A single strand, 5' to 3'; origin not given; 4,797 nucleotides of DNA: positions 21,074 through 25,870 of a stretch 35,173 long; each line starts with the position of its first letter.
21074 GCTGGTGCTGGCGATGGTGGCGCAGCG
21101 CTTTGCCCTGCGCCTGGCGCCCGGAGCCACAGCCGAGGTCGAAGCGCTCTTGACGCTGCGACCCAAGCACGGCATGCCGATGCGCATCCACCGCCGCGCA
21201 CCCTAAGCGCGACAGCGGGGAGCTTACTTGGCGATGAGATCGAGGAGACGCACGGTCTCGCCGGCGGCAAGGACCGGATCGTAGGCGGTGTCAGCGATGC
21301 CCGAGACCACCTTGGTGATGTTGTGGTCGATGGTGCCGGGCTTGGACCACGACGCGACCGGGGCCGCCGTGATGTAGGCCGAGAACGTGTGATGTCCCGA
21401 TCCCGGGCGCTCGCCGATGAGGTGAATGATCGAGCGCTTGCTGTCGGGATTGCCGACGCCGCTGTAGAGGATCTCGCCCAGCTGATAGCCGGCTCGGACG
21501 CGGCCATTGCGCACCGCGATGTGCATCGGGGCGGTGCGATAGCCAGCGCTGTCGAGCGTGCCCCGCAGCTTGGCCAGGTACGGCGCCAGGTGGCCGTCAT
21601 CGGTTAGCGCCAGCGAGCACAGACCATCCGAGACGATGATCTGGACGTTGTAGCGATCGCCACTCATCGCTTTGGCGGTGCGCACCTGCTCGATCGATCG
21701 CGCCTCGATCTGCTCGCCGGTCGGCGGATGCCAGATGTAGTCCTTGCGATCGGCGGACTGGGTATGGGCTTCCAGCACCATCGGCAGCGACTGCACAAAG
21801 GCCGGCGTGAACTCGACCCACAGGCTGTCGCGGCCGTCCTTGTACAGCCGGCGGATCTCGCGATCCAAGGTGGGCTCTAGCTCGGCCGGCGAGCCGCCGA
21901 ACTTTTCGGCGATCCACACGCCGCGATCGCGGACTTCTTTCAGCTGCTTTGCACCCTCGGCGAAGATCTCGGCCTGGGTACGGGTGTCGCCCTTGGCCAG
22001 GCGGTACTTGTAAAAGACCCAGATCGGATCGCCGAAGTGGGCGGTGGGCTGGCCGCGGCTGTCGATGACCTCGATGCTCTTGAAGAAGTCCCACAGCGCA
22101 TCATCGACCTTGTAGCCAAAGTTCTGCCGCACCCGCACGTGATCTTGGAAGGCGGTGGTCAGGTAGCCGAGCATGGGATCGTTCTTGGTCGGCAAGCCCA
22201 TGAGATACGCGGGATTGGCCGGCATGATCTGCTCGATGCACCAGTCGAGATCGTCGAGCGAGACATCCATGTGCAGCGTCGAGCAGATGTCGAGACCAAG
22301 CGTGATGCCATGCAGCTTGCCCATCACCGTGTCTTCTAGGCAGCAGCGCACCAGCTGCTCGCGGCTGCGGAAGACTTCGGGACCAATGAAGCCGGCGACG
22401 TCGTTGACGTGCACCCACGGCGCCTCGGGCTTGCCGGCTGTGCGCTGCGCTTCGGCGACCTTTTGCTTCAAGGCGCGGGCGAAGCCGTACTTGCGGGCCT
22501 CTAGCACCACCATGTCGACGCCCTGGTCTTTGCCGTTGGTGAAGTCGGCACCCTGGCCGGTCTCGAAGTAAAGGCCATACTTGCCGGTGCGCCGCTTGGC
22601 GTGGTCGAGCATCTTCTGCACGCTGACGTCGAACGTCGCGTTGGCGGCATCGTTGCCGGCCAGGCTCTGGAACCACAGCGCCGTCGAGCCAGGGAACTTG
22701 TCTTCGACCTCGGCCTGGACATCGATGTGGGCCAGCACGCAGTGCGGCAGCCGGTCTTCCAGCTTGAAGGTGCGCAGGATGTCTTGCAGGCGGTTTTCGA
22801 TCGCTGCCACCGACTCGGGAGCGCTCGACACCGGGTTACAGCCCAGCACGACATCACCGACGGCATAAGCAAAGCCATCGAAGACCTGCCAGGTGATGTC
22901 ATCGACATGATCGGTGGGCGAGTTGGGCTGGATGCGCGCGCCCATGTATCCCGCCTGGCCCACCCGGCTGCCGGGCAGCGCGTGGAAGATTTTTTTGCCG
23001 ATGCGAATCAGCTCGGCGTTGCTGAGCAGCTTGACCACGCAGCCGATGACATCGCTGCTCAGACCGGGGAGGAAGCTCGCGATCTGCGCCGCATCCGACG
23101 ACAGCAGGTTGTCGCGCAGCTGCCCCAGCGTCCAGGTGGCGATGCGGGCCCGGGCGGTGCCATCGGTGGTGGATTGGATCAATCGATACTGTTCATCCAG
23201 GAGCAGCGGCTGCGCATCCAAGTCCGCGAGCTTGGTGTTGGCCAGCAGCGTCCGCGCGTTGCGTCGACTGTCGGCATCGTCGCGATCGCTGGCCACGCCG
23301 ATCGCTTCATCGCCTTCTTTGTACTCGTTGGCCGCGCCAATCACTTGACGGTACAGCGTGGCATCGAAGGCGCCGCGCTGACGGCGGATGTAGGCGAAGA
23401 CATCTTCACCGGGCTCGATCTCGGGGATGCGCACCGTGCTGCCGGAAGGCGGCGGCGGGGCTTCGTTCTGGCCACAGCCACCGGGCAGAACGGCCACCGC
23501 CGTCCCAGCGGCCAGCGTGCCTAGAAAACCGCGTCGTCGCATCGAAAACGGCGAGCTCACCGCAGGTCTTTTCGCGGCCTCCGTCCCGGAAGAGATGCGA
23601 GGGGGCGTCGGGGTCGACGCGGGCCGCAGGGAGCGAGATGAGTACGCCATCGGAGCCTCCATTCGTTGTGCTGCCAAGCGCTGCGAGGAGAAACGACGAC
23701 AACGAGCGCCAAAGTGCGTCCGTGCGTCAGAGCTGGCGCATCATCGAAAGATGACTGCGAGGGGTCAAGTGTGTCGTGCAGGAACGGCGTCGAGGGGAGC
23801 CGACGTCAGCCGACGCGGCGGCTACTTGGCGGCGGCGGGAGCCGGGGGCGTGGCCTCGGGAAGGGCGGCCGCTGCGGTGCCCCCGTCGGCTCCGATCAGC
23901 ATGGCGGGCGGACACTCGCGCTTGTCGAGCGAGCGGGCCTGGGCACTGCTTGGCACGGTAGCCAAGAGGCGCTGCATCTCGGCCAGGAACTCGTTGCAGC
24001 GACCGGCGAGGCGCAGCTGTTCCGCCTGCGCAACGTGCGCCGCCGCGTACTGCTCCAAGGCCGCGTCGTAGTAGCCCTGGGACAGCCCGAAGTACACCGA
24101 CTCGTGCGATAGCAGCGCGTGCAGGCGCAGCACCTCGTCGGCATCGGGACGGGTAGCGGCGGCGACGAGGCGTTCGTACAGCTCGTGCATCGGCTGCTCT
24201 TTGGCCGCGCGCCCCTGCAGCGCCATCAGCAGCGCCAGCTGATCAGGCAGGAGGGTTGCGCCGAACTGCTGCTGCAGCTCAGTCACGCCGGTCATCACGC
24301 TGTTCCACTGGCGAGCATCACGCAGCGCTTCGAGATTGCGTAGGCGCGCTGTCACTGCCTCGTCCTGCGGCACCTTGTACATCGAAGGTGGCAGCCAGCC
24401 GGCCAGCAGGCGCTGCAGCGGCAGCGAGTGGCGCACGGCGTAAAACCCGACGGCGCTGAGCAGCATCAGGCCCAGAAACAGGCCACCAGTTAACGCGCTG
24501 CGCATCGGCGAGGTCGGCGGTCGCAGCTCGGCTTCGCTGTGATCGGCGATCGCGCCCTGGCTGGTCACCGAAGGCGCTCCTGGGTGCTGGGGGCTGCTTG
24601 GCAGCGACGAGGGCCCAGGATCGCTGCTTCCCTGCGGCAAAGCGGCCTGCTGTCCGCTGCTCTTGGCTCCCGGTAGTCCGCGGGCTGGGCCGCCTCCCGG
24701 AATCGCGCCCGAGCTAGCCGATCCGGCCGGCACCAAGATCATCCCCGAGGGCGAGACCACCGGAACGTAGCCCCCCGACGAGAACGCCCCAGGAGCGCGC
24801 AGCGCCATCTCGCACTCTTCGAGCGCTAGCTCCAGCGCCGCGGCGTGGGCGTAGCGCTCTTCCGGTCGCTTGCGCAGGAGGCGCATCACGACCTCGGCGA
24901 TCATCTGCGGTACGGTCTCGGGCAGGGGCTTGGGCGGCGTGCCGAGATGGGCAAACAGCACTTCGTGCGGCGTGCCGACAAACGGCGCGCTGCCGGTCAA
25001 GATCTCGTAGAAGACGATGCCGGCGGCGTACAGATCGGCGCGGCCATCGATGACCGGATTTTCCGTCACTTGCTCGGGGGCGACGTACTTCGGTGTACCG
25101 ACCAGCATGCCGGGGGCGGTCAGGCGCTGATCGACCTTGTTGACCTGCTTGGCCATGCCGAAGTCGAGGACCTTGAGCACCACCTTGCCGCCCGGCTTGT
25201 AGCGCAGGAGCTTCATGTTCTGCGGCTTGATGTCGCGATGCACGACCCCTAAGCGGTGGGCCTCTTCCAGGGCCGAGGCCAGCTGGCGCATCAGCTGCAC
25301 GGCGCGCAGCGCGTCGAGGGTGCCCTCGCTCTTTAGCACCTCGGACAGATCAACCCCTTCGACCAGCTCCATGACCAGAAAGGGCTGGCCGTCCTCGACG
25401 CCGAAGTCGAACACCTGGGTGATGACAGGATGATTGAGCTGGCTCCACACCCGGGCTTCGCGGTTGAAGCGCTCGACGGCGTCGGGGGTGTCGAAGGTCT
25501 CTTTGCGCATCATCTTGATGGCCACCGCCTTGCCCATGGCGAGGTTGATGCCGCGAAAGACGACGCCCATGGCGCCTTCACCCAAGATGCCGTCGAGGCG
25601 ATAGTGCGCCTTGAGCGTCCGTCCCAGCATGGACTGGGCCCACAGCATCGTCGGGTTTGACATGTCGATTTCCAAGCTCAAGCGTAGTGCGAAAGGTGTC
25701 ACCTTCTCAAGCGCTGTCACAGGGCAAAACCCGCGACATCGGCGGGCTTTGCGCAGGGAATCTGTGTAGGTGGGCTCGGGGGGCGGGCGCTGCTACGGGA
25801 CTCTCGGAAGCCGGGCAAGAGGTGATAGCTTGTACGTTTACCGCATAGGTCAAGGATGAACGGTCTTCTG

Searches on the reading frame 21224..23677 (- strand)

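Call 63: search_protein_families(library=pfam, proteins=[window:21224-23677:-], max_evalue=0.0001)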
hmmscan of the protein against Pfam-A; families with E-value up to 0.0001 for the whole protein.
window:21224-23677:- (817 aa): 2 families
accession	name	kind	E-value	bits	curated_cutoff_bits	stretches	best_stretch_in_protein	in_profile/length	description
PF06751.17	EutB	-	2.9e-137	458.5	25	1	109-546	6-434/435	Ethanolamine ammonia lyase large subunit (EutB)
PF05985.16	EutC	-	1e-28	100.7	25.8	1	610-813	34-222/235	Ethanolamine ammonia-lyase light chain (EutC)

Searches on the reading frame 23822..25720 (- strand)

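Call 63: search_protein_families(library=pfam, proteins=[window:23822-25720:-], max_evalue=0.0001)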
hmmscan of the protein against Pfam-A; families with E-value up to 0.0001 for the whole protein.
window:23822-25720:- (632 aa): 3 families
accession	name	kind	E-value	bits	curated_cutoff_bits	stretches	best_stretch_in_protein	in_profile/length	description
PF00069.31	Pkinase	-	9.7e-48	163.3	31.7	1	40-296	1-258/263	Protein kinase domain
PF07714.23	PK_Tyr_Ser-Thr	-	9.1e-33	114.1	23.1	1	43-290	4-249/258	Protein tyrosine and serine/threonine kinase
PF03109.22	ABC1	-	1.1e-05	25.2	22.9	1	83-199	118-223/244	ABC1 atypical kinase-like domain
